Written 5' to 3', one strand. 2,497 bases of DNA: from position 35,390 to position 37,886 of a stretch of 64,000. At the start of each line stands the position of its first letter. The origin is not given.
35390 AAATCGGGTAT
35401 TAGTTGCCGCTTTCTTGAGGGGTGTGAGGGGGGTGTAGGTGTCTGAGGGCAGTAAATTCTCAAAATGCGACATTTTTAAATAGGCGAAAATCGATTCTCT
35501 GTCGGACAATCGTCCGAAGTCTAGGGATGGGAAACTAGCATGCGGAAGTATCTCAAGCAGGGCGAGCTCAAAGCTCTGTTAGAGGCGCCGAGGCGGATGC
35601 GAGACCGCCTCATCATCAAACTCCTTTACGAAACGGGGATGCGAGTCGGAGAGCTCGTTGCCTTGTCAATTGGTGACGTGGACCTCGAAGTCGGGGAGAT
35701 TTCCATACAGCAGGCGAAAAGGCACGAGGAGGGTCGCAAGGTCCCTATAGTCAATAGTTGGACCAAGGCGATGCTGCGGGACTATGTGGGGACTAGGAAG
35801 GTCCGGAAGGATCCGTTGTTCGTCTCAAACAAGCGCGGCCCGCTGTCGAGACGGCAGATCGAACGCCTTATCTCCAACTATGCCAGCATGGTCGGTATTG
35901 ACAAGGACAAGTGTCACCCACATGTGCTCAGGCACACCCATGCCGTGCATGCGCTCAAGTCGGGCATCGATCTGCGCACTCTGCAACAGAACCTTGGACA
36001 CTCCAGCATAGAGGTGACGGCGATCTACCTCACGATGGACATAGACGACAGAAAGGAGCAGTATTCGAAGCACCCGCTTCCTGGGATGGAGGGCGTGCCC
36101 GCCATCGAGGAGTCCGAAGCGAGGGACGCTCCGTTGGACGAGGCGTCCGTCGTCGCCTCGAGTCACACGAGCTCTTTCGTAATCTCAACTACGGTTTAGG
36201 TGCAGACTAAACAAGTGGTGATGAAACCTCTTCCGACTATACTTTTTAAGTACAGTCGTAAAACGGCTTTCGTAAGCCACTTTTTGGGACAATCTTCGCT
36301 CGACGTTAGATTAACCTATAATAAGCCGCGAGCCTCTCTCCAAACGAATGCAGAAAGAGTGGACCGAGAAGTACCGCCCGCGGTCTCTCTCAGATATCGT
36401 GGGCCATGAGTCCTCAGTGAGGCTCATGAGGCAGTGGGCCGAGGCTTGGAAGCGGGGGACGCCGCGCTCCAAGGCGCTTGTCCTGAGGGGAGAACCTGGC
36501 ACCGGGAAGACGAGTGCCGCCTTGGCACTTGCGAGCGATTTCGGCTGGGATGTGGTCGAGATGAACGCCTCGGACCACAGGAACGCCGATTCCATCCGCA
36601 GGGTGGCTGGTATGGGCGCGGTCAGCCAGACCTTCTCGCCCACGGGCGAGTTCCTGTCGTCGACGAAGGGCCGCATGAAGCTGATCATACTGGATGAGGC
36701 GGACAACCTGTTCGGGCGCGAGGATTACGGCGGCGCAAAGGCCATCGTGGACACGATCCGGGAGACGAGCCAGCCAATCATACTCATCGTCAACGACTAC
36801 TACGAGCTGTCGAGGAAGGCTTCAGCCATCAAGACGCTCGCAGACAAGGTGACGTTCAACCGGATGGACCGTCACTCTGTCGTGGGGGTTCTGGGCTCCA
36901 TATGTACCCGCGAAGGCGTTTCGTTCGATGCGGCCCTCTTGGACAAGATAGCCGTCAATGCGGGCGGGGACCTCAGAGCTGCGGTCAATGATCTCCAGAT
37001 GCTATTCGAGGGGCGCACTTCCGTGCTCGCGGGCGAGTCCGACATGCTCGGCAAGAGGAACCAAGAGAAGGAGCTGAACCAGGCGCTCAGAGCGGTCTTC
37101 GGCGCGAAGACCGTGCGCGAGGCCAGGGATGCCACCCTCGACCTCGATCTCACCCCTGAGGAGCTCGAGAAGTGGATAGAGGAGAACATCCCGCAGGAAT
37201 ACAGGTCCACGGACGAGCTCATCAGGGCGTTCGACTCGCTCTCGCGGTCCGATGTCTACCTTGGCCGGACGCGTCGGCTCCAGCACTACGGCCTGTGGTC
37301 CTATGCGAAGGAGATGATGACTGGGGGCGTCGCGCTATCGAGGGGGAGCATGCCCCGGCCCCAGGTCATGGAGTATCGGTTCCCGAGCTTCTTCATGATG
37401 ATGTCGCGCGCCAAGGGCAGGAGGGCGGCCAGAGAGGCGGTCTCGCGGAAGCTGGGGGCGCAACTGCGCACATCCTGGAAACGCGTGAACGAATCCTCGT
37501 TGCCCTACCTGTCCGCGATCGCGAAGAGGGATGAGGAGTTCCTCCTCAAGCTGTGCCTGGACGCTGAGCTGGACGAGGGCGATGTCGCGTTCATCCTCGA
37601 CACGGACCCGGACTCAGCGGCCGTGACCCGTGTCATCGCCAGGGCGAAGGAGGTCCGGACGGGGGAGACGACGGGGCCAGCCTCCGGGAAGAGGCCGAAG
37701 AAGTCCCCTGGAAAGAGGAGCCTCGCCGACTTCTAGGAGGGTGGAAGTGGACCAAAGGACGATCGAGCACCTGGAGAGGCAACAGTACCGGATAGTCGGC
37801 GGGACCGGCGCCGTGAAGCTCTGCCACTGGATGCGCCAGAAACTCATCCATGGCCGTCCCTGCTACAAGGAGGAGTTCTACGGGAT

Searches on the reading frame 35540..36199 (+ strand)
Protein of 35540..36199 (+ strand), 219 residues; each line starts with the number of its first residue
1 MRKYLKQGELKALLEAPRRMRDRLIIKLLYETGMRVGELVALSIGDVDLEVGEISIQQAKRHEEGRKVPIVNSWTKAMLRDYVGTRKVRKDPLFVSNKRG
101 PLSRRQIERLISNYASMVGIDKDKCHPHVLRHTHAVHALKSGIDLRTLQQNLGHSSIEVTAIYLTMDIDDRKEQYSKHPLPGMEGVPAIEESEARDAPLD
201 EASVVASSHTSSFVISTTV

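Call 62: search_protein_families(library=pfam, proteins=[window:35540-36199:+], max_evalue=0.00001)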
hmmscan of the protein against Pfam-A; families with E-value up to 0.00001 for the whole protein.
window:35540-36199:+ (219 aa): 1 family
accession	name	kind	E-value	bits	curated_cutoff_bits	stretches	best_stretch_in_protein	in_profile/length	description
PF00589.27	Phage_integrase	-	9.4e-39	133.4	27.1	1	4-165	2-167/172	Phage integrase family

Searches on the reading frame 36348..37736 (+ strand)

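Call 62: search_protein_families(library=pfam, proteins=[window:36348-37736:+], max_evalue=0.00001)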
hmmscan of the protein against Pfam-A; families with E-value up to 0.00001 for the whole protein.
window:36348-37736:+ (462 aa): 4 families
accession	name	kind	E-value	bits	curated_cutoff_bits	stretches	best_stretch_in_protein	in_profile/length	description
PF00004.35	AAA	-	2e-10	41.7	21.2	1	45-131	2-86/131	ATPase family associated with various cellular activities (AAA)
PF21960.2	RCF1-5-like_lid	-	2.2e-07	31.2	27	1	181-217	2-39/43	RCF1/5-like, AAA+ ATPase lid domain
PF03215.21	Rad17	-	4.7e-07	30.4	23.8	0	3-82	7-87/186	Rad17 P-loop domain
PF13401.12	AAA_22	-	7.9e-06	26.6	27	0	42-132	6-106/130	AAA domain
